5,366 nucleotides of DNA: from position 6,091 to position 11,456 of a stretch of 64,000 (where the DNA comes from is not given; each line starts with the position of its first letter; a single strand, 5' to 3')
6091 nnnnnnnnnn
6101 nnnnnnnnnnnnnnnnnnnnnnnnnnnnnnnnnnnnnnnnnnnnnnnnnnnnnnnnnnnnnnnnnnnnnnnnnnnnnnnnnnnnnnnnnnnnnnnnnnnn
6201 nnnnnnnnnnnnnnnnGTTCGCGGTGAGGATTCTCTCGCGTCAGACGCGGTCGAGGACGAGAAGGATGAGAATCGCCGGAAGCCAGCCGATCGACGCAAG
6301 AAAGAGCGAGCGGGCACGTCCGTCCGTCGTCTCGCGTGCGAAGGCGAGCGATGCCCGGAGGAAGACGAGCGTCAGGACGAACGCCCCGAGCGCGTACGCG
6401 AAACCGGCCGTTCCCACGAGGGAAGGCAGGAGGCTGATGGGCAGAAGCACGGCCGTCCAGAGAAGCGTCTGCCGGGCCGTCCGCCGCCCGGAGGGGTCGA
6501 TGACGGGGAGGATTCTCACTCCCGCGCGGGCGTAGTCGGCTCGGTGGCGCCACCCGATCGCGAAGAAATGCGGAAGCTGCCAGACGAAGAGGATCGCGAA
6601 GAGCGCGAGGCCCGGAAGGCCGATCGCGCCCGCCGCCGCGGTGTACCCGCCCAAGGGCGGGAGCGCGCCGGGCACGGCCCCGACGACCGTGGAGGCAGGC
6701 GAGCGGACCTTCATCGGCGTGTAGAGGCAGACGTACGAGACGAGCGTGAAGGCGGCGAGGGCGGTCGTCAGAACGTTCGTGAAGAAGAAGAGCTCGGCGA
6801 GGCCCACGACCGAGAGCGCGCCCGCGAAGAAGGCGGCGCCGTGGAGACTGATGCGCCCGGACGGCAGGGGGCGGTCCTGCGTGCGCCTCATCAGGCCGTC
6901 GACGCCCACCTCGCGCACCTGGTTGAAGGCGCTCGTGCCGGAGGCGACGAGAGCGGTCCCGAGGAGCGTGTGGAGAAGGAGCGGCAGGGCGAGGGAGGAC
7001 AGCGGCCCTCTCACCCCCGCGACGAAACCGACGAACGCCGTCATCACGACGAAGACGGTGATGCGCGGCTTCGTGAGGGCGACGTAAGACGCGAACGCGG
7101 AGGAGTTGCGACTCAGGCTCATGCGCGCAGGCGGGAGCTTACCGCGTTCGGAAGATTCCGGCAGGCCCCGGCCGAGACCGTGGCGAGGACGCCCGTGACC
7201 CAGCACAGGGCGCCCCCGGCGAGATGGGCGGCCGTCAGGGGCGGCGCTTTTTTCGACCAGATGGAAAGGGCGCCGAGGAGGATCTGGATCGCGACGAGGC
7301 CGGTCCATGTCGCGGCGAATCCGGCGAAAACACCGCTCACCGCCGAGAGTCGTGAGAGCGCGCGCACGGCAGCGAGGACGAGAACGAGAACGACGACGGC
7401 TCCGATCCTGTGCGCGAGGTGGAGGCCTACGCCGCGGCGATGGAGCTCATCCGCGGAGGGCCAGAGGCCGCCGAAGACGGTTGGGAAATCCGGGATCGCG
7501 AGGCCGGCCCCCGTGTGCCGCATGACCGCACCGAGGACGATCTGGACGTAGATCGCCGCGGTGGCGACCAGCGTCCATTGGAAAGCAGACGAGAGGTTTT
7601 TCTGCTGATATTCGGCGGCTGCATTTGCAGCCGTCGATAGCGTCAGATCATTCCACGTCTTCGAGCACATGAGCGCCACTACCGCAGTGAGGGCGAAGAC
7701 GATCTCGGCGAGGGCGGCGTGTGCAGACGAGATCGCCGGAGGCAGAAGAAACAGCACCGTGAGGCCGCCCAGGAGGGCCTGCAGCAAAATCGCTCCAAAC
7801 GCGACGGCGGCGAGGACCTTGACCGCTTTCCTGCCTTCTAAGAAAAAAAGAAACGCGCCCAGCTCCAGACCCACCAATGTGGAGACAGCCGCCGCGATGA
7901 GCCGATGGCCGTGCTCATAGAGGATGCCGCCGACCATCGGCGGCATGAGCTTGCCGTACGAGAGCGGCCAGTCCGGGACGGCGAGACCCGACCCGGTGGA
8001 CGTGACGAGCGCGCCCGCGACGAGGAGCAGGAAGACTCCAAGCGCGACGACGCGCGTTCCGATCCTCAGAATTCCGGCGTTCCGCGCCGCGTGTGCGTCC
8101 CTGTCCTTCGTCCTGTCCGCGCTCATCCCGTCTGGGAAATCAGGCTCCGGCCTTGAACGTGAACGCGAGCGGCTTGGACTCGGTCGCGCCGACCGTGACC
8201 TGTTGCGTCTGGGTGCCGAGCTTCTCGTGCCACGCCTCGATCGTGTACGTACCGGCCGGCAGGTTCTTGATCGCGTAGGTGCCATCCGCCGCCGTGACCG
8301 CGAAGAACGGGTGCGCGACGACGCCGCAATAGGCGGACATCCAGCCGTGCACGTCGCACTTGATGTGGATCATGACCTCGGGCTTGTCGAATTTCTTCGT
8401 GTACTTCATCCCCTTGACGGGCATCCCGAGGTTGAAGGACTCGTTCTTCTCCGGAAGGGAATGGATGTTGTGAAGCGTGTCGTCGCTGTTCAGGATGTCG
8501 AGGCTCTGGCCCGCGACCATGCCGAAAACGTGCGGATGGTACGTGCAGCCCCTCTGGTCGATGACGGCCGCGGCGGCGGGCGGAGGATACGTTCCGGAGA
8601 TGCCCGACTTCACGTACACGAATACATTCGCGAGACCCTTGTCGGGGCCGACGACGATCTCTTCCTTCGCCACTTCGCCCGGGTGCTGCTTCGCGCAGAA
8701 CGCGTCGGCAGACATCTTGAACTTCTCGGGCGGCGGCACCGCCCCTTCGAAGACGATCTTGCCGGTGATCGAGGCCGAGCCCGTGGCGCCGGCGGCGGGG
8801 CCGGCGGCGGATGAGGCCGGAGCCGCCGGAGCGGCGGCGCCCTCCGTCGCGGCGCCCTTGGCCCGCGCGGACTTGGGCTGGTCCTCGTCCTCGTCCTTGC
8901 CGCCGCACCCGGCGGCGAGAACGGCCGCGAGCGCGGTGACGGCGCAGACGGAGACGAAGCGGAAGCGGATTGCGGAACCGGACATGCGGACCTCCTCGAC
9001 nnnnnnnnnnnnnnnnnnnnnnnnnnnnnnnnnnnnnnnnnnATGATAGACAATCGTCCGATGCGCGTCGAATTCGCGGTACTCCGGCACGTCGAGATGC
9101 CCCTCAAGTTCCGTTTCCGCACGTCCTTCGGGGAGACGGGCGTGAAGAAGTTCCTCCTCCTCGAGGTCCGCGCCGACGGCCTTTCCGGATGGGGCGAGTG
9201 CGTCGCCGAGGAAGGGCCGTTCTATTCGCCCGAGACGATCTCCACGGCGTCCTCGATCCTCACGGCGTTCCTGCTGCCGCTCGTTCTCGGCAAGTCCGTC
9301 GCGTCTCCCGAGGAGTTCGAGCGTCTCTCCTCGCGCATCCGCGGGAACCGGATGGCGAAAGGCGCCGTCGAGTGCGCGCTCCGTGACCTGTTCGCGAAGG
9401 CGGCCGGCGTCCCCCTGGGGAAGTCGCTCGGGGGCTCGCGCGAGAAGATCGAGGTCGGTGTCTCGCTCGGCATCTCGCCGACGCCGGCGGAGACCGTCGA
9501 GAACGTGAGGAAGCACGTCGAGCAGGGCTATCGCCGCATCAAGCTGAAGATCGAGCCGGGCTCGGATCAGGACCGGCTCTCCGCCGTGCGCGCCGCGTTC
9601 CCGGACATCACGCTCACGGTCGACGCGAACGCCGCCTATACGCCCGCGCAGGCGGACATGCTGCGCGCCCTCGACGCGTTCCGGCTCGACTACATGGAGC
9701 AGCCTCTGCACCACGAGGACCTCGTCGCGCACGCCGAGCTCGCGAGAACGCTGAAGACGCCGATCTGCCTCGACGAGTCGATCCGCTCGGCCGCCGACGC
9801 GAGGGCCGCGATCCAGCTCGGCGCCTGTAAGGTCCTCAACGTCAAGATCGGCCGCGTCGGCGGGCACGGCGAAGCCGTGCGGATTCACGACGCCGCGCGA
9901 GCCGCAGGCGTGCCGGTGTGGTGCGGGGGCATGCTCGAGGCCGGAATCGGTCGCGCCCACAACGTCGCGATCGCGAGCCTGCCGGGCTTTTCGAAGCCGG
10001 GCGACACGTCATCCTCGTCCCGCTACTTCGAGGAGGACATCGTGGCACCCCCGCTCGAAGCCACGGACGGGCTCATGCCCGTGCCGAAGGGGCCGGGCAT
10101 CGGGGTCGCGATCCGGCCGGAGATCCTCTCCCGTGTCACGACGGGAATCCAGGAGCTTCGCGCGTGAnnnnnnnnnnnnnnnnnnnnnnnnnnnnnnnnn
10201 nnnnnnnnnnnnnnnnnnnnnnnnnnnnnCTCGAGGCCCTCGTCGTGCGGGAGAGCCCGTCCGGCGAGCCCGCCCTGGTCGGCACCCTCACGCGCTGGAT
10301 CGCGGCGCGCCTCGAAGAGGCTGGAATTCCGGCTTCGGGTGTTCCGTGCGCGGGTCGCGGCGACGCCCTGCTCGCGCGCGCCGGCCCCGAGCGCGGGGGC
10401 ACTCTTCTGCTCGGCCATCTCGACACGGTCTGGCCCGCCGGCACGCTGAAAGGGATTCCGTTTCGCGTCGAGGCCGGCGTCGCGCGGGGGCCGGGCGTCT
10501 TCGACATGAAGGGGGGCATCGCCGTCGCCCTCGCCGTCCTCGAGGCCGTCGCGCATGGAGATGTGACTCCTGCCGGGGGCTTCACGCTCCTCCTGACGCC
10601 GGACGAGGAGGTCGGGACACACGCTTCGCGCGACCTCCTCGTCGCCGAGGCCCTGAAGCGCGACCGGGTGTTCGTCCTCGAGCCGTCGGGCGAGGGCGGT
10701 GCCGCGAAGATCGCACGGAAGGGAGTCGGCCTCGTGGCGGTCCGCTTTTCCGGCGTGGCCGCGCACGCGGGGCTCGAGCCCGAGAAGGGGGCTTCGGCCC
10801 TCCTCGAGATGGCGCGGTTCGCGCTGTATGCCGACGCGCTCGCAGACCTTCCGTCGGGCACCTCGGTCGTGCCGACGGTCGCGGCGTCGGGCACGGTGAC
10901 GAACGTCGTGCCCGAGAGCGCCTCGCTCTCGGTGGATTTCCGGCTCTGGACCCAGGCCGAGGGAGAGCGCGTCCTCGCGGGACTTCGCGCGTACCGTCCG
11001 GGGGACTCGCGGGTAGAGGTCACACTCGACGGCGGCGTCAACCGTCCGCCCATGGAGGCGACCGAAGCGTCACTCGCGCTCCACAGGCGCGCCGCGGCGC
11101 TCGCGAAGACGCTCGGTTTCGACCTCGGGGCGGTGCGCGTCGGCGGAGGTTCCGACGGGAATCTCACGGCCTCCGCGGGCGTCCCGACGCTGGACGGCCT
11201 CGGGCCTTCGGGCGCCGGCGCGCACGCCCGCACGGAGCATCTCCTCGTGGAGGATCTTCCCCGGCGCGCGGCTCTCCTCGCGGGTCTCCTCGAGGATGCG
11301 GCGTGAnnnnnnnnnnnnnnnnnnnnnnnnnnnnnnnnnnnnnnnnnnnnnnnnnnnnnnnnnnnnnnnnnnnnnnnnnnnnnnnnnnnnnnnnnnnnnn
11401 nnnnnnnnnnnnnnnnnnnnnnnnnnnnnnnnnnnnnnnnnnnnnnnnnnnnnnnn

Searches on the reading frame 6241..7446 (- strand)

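Call 26: search_protein_families(library=pfam, proteins=[window:6241-7446:-], max_evalue=0.01)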
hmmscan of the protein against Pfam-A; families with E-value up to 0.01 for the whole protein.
window:6241-7446:- (401 aa): 1 family
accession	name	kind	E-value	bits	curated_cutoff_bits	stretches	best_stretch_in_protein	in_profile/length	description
PF01040.23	UbiA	-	6.7e-49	166.9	34.2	1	133-386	1-250/250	UbiA prenyltransferase family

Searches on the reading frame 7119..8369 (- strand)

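Call 26: search_protein_families(library=pfam, proteins=[window:7119-8369:-], max_evalue=0.01)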
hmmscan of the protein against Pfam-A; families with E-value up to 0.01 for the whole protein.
window:7119-8369:- (416 aa): 1 family
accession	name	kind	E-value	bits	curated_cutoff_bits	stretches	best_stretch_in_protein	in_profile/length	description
PF02628.20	COX15-CtaA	-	1.5e-30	106.8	29.9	2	150-392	76-320/322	Cytochrome oxidase assembly protein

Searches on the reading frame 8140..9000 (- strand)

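Call 26: search_protein_families(library=pfam, proteins=[window:8140-9000:-], max_evalue=0.01)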
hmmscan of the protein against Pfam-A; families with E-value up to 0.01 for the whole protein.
window:8140-9000:- (286 aa): 4 families
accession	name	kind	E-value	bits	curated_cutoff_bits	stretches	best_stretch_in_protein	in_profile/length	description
PF13620.12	CarboxypepD_reg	-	1.8e-08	35.1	32.3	1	234-281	32-80/82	Carboxypeptidase regulatory-like domain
PF14686.12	fn3_3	-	3.1e-05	24.1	24.4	1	232-275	27-72/75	Polysaccharide lyase family 4, domain II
PF13715.12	CarbopepD_reg_2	-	3.3e-05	24.3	32.2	1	234-281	28-75/88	CarboxypepD_reg-like domain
PF09430.16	EMC7_beta-sandw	-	0.00037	21.1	26.6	1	230-271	19-60/122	ER membrane protein complex subunit 7, beta-sandwich domain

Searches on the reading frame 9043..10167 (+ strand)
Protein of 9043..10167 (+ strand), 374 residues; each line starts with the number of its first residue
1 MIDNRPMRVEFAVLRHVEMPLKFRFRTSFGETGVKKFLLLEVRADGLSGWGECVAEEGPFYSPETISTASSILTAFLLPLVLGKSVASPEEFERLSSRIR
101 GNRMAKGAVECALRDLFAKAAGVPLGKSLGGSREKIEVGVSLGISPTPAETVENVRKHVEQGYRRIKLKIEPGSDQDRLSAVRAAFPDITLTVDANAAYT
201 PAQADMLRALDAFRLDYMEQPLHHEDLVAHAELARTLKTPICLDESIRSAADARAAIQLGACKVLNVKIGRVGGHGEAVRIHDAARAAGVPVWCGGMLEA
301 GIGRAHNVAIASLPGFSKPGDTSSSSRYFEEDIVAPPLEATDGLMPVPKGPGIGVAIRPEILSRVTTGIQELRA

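Call 26: search_protein_families(library=pfam, proteins=[window:9043-10167:+], max_evalue=0.01)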
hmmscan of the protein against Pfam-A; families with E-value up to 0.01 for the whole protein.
window:9043-10167:+ (374 aa): 2 families
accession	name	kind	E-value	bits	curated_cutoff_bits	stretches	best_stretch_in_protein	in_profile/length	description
PF13378.12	MR_MLE_C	-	2.9e-54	184.5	29.4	1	151-360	2-218/219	Enolase C-terminal domain-like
PF02746.21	MR_MLE_N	-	3e-14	53.7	22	1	14-130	6-117/117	Mandelate racemase / muconate lactonizing enzyme, N-terminal domain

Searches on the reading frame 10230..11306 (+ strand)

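Call 63: search_protein_families(library=pfam, proteins=[window:10230-11306:+], max_evalue=0.5)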
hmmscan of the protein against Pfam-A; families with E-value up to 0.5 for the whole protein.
window:10230-11306:+ (358 aa): 3 families
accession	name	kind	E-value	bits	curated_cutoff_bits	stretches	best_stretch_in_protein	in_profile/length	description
PF01546.33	Peptidase_M20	-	8.4e-28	98.1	24.6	1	59-355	1-205/206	Peptidase family M20/M25/M40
PF07687.19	M20_dimer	-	2e-14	53.9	21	1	161-254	1-97/107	Peptidase dimerisation domain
PF04389.22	Peptidase_M28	-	0.00031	21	21.3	1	58-145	15-86/193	Peptidase family M28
